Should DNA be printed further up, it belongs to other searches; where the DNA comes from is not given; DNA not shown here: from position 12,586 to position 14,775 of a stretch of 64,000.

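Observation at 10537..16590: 2017-aa multimodular surface glycoside hydrolase (LamG x2, GH51-like core, ~10 Listeria-Bacteroides repeats, BspA LRR, polybasic tail)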

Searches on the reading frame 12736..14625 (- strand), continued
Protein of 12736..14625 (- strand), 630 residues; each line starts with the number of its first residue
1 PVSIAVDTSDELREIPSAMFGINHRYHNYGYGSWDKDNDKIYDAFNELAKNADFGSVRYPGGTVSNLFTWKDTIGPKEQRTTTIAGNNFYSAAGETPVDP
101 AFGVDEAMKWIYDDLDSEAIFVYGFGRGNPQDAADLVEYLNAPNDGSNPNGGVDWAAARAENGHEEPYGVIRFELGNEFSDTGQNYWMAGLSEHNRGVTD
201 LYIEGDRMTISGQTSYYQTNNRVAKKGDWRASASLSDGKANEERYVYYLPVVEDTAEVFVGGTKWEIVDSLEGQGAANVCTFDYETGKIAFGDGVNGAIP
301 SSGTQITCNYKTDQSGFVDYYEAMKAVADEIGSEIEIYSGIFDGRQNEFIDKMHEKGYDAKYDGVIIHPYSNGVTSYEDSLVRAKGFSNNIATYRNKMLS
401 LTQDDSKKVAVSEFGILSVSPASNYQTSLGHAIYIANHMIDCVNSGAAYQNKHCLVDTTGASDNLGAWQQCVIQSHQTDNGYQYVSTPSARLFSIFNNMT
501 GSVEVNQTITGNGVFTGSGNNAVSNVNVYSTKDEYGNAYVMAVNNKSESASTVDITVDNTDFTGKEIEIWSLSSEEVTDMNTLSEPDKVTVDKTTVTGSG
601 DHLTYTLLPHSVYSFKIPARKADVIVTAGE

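Call 17: search_solved_structures(query=A1, max_evalue=0.01, show_alignments=1)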
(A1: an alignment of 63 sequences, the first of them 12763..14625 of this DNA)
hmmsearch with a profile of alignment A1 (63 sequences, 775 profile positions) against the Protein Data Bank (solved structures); distinct sequences matched with E-value up to 0.01: 25.
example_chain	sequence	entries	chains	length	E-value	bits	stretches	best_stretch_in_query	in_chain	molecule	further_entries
3s2c_A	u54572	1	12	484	3.7e-58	201.1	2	38-232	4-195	Alpha-N-arabinofuranosidase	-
3ug3_A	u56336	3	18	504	7.7e-58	200.1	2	36-232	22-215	Alpha-L-arabinofuranosidase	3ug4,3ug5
4atw_A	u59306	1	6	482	1.2e-57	199.5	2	38-232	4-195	ALPHA-L-ARABINOFURANOSIDASE DOMAIN PROTEIN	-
6d25_A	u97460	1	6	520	2.2e-45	158.9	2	71-211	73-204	Alpha-L-arabinosidase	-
2vrk_A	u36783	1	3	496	9.1e-43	150.2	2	71-212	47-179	ALPHA-L-ARABINOFURANOSIDASE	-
2vrq_A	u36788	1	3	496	2.2e-41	145.7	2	71-210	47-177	ALPHA-L-ARABINOFURANOSIDASE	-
6zt8_A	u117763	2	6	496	3.3e-41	145.1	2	71-212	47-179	Alpha-L-arabinofuranosidase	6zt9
6zt6_A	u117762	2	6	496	3.5e-41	145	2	71-212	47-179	Alpha-L-arabinofuranosidase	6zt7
6zta_A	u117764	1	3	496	4.5e-41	144.6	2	71-212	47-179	Alpha-L-arabinofuranosidase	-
2y2w_A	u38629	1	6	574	5.1e-37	131.2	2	21-222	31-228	ARABINOFURANOSIDASE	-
1pz3_A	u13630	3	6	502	8.5e-35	123.9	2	72-214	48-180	Alpha-L-arabinofuranosidase | Intracellular exo-alpha-(1->5)-L-arabinofuranosidase | GH51 a-l-arabinofuranosidase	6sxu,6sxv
8i0a_A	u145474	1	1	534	2.3e-34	122.4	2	85-213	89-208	alpha-L-arabinofuranosidase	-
1pz2_A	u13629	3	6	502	6e-33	117.8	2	72-213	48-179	Alpha-L-arabinofuranosidase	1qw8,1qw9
2c7f_A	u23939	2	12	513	8e-30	107.4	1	29-213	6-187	ALPHA-L-ARABINOFURANOSIDASE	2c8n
5o7z_A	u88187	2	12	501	2e-28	102.8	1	37-214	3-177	Intracellular exo-alpha-(1->5)-L-arabinofuranosidase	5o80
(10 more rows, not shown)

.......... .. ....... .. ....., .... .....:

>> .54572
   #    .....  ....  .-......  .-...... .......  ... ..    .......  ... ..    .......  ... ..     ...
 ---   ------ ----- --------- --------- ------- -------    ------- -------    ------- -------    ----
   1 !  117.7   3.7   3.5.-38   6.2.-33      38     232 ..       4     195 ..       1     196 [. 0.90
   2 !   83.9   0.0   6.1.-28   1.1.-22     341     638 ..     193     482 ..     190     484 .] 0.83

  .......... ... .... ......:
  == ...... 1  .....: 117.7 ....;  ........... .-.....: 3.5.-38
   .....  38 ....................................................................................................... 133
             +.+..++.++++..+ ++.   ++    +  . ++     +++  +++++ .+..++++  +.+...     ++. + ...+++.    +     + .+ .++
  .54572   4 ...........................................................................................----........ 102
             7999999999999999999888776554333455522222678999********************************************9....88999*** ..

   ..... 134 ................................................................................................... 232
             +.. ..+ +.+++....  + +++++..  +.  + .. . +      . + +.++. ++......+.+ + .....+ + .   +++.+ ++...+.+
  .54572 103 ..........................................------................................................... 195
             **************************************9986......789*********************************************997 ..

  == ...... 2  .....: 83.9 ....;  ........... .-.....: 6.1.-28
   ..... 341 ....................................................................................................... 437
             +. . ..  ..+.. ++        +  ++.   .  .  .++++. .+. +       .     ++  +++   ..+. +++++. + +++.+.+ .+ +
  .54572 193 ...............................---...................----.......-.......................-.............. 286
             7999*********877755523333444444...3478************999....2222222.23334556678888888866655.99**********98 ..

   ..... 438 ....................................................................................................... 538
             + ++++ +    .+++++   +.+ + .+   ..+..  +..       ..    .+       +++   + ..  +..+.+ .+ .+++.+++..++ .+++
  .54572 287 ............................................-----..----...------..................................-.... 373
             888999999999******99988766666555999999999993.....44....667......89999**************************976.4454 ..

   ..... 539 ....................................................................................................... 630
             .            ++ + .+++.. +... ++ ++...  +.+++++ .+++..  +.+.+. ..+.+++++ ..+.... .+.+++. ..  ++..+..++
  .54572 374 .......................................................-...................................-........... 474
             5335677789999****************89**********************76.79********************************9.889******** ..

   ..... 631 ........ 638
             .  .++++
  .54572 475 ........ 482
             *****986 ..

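Call 20: find_related_loci(query=A1, collection=genome_contigs, flank=6000)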
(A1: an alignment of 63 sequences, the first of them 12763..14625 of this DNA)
Query A1 (621 aa) in genome_contigs; peptide patterns used: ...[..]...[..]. (x = any residue, [..] = any of these).
315 stretches matched a pattern; 284 encode a relative of the query (tblastn E <= 1e-3); the best 80 are kept; 80 distinct loci.
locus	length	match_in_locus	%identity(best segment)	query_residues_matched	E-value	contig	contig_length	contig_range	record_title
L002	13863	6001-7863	85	1-621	0e+0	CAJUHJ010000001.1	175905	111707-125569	MAG TPA_asm: uncultured Lachnospiraceae bacterium isolate MGBC139909 genome assembly, contig: MGBC139909.1, whole genome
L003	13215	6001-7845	78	1-621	0e+0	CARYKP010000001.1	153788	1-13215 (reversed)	MAG TPA_asm: uncultured Lachnospiraceae bacterium isolate MGBC140045 genome assembly, contig: MGBC140045.1, whole genome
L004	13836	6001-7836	78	1-618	0e+0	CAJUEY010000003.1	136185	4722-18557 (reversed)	MAG TPA_asm: uncultured Lachnospiraceae bacterium isolate MGBC128780 genome assembly, contig: MGBC128780.3, whole genome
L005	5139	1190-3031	77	1-620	0e+0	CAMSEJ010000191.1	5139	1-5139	MAG TPA_asm: uncultured Roseburia sp. isolate ERR9465723_bin.41_metawrap_v1.3_MAG genome assembly, contig: NODE.12655_le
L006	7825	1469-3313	76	1-619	0e+0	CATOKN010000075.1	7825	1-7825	MAG TPA_asm: uncultured Lachnospiraceae bacterium isolate MGG28248_1680015518 genome assembly, contig: SRR9205137_8541,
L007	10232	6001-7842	77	1-620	0e+0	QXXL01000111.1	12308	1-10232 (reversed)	Lachnospiraceae bacterium strain MGB1 Scaffold21_5, whole genome shotgun sequence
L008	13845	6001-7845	76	1-619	0e+0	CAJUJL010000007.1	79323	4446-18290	MAG TPA_asm: uncultured Lachnospiraceae bacterium isolate MGBC140242 genome assembly, contig: MGBC140242.7, whole genome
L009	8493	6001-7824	76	1-620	0e+0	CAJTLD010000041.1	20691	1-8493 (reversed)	MAG TPA_asm: uncultured Lachnospiraceae bacterium isolate MGBC100967 genome assembly, contig: MGBC100967.41, whole genom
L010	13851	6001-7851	70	2-621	0e+0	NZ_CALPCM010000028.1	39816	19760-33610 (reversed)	Hominisplanchenecus murintestinalis strain DSM 111139 NODE_28_length_39816_cov_27.027806, whole genome shotgun sequence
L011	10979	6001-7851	70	2-621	0e+0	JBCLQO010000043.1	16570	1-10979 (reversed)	Lachnospiraceae bacterium 46-15 voucher GPTB0112 scaffold43, whole genome shotgun sequence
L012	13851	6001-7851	68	2-621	0e+0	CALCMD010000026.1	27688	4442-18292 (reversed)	MAG TPA_asm: uncultured Lachnospiraceae bacterium isolate ERR732779_bin.4_CONCOCT_v1.1_MAG genome assembly, contig: ERZ8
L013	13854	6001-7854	68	1-621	0e+0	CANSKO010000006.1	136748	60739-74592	MAG TPA_asm: uncultured Roseburia sp. isolate SRR15510218_bin.34_metawrap_v1.3_MAG genome assembly, contig: NODE.133_len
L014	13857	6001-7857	67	1-621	0e+0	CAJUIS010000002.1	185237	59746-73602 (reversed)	MAG TPA_asm: uncultured Lachnospiraceae bacterium isolate MGBC140196 genome assembly, contig: MGBC140196.2, whole genome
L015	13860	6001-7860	73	2-621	0e+0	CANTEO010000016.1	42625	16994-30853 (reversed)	MAG TPA_asm: uncultured Roseburia sp. isolate SRR13921779_bin.92_metawrap_v1.3_MAG genome assembly, contig: NODE.1594_le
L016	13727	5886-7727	76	1-618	0e+0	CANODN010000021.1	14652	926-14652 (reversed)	MAG TPA_asm: uncultured Roseburia sp. isolate SRR13921779_bin.135_metawrap_v1.3_MAG genome assembly, contig: NODE.7903_l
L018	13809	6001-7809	41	3-617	1e-135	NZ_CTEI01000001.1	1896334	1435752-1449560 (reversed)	Paraliobacillus sp. PM-2, whole genome shotgun sequence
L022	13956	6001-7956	40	2-620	2e-124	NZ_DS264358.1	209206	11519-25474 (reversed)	[Ruminococcus] torques ATCC 27756 Scfld0215, whole genome shotgun sequence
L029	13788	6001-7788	39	2-617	7e-119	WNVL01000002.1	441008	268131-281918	Clostridium perfringens strain v20 contig00002, whole genome shotgun sequence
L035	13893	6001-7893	36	2-617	2e-115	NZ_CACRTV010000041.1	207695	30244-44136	Clostridium paraputrificum isolate CParaputrificumLFYP93, whole genome shotgun sequence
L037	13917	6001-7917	37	4-617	2e-113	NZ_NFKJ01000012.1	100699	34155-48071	Lachnoclostridium sp. An181 An181_contig_12, whole genome shotgun sequence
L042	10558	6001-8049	35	1-617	9e-111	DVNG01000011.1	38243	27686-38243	MAG TPA_asm: Candidatus Limousia pullorum isolate ChiGjej1B1-1684 ChiGjej1B1M5__C18922_L38243_SRR6323428, whole genome s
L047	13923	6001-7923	36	2-617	8e-104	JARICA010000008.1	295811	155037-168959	MAG: Faecalimonas sp. isolate cluster2_bin.28 k127_1442789, whole genome shotgun sequence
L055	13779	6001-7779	32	4-617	2e-92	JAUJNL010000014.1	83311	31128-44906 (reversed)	MAG: Cytophagales bacterium isolate YX2bin28 opera_contig_641, whole genome shotgun sequence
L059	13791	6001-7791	31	1-617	9e-89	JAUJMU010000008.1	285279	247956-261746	MAG: Cytophagales bacterium isolate YX1bin7 opera_contig_51, whole genome shotgun sequence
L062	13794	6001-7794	32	4-620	2e-87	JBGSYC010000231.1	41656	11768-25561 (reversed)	MAG: Flavihumibacter sp. isolate JTS-RE81 k141_2422195, whole genome shotgun sequence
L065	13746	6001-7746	34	4-596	3e-84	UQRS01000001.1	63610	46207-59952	uncultured Ruminococcaceae bacterium isolate UMGS577 genome assembly, contig: NODE_22_length_63610_cov_7.150547, whole g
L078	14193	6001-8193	41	1-621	1e-73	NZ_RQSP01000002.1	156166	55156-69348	Bifidobacterium jacchi strain MRM 9.3 sequence002, whole genome shotgun sequence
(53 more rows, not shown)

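Call 28: predict_structure(alignment_id=A1)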
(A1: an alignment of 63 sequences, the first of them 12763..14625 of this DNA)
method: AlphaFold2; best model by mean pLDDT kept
length: 621 residues; sequences in the alignment: 63
mean_pLDDT: 94.2   pTM: 0.94
mean pLDDT of the five models: 94.2, 93.8, 93.3, 92.6, 92.5
residues with pLDDT >= 90: 540; 70-90: 55; 50-70: 25; < 50: 1
segments of 3 or more residues with pLDDT < 50: none
pLDDT, mean of each block of 10 residues (from residue 1): 98 97 93 94 98 98 92 95 76 72 96 98 95 98 95 97 98 96 89 97 98 82 92 95 96 98 98 98 97 98 98 98 98 98 97 99 97 90 93 98 98 85 81 98 97 89 67 92 96 98 98 87 96 98 98 97 96 97 97 96 97 96 63
secondary structure, 60 per line:
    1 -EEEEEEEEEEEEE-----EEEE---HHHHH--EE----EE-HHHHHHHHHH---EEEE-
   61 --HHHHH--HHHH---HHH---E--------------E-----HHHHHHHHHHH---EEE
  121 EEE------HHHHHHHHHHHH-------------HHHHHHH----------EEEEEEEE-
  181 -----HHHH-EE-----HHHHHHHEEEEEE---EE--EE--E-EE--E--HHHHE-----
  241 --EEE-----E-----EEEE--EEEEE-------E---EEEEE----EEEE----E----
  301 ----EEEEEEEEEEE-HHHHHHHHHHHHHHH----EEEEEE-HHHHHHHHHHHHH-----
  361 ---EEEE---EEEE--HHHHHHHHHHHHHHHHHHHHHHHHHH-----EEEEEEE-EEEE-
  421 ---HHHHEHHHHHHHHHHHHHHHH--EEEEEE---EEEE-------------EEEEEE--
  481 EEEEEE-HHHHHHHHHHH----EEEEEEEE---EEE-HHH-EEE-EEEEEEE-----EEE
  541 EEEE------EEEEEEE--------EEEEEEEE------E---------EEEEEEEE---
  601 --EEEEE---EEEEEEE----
elements in order: E2-14 E20-23 H27-31 H43-52 E56-59 H63-67 H70-73 H104-114 E118-123 H130-141 H155-161 E172-179 H186-189 H198-204 E205-210 H231-234 E243-245 E257-260 E263-267 E279-283 E288-291 E305-315 H317-331 E336-341 H343-355 E364-367 E371-374 H377-402 E408-414 E416-419 H424-427 H429-444 E447-452 E456-459 E473-478 E481-486 H488-498 E503-510 E514-516 E522-524 E526-532 E538-544 E551-557 E566-573 E590-597 E603-607 E611-617

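Call 31: fold_search(model_id=the predicted structure, library=pdb)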
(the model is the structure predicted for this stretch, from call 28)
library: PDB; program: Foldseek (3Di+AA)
matches with E <= 10: 1468; with E <= 0.001: 227
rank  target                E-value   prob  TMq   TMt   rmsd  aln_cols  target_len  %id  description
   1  3ug3_C                1.4e-36  1.00  0.64  0.80   4.7       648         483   16  Crystal structure of alpha-L-arabinofuranosidase from Thermotoga maritima ligand free form (released 2012-03-07)
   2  3ug3_D                5.6e-36  1.00  0.64  0.82   4.5       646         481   16  Crystal structure of alpha-L-arabinofuranosidase from Thermotoga maritima ligand free form (released 2012-03-07)
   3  3ug3_A                1.3e-35  1.00  0.64  0.81   4.6       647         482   16  Crystal structure of alpha-L-arabinofuranosidase from Thermotoga maritima ligand free form (released 2012-03-07)
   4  3s2c_A                1.6e-35  1.00  0.63  0.80   4.4       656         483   16  Structure of the thermostable GH51 alpha-L-arabinofuranosidase from Thermotoga petrophila RKU-1 (released 2012-02-01)
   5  3ug4_C                1.7e-34  1.00  0.65  0.82   4.5       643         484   16  Crystal structure of alpha-L-arabinofuranosidase from Thermotoga maritima arabinose complex (released 2012-03-07)
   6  2vrk_A                2.9e-33  1.00  0.65  0.80   4.0       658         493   14  Structure of a seleno-methionyl derivative of wild type arabinofuranosidase from Thermobacillus xylanilyticus (released 2008-07-01)
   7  4atw_A                7.4e-33  1.00  0.64  0.82   4.4       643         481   15  The crystal structure of Arabinofuranosidase (released 2012-05-23)
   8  3s2c_J                1.3e-32  1.00  0.62  0.79   5.5       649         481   18  Structure of the thermostable GH51 alpha-L-arabinofuranosidase from Thermotoga petrophila RKU-1 (released 2012-02-01)
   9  6d25_B                1.8e-32  1.00  0.65  0.80   3.8       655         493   15  Crystal structure of the GH51 arabinofuranosidase from Xanthomonas axonopodis pv. citri (released 2019-02-20)
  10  6d25_A                2.6e-32  1.00  0.65  0.80   3.8       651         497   14  Crystal structure of the GH51 arabinofuranosidase from Xanthomonas axonopodis pv. citri (released 2019-02-20)
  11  6zt9_A                6.4e-32  1.00  0.65  0.81   4.0       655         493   16  X-ray structure of mutated arabinofuranosidase (released 2021-02-10)
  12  6zt9_C                8.2e-32  1.00  0.65  0.80   4.1       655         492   15  X-ray structure of mutated arabinofuranosidase (released 2021-02-10)
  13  2vrq_A                9.3e-32  1.00  0.65  0.81   3.9       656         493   16  STRUCTURE OF AN INACTIVE MUTANT OF ARABINOFURANOSIDASE FROM THERMOBACILLUS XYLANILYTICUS IN COMPLEX WITH A PENTASACCHA (released 2008-07-01)
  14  6zt6_A                1.1e-31  1.00  0.65  0.81   4.0       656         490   14  X-ray structure of mutated arabinofuranosidase (released 2021-02-10)
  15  6zt7_A                2.3e-31  1.00  0.65  0.80   4.0       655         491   15  X-ray structure of mutated arabinofuranosidase (released 2021-02-10)
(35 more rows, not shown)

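Call 41: find_encoding_contigs(protein=P0060, flank=10000, max_places=2)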
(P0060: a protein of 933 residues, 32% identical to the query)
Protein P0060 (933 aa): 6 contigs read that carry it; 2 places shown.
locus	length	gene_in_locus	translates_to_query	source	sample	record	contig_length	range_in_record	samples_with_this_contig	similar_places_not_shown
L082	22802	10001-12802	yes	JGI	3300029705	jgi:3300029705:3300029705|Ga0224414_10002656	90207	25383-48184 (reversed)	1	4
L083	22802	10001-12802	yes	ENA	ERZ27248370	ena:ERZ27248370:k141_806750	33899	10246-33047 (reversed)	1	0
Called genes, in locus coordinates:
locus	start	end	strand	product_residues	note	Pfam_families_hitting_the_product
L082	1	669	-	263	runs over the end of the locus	-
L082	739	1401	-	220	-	-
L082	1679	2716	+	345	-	PF00389:2-Hacid_dh, PF03446:NAD_binding_2 (faint), PF02826:2-Hacid_dh_C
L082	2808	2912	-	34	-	-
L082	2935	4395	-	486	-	-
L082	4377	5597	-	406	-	PF05343:Peptidase_M42 (faint), PF01546:Peptidase_M20, PF07687:M20_dimer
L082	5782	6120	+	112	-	-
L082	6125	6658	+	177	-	-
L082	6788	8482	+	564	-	PF03553:Na_H_antiporter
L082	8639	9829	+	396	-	PF01757:Acyl_transf_3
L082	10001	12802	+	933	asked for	PF22848:ASD1_dom, PF06964:Alpha-L-AF_C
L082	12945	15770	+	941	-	PF07691:PA14 (weak), PF10528:GLEYA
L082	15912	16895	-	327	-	PF16654:DAPDH_C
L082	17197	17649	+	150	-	-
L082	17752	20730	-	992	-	PF07690:MFS_1, PF22666:Glyco_hydro_2_N2, PF02836:Glyco_hydro_2_C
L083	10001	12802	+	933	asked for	PF22848:ASD1_dom, PF06964:Alpha-L-AF_C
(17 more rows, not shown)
